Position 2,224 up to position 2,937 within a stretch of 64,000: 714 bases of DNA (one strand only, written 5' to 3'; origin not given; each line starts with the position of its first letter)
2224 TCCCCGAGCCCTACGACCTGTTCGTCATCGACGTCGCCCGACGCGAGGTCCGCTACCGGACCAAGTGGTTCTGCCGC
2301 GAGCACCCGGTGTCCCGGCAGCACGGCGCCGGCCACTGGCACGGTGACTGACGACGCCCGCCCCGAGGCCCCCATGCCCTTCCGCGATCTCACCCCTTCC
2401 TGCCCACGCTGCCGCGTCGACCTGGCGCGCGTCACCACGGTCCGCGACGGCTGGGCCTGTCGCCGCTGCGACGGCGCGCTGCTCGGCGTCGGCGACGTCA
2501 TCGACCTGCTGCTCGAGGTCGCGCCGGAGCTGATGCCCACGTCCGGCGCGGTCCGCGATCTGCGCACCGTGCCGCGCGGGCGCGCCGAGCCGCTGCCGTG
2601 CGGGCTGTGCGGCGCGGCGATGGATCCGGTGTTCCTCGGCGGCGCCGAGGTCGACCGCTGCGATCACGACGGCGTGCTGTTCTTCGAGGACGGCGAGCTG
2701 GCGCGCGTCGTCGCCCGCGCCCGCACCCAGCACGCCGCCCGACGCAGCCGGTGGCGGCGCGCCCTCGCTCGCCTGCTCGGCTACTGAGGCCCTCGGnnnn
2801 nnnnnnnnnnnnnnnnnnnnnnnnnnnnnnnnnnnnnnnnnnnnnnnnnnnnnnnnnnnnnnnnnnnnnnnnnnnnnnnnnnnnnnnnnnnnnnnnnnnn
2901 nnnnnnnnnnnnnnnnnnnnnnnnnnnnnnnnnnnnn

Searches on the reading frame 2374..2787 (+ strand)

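Call 78: search_protein_families(library=pfam, proteins=[window:2374-2787:+], max_evalue=0.001)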
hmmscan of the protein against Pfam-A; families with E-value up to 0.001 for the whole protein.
window:2374-2787:+ (137 aa): 1 family
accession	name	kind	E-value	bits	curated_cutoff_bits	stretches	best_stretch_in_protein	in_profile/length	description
PF13453.11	Zn_ribbon_TFIIB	-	3.2e-06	26.9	22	0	76-114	2-40/41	Transcription factor zinc-finger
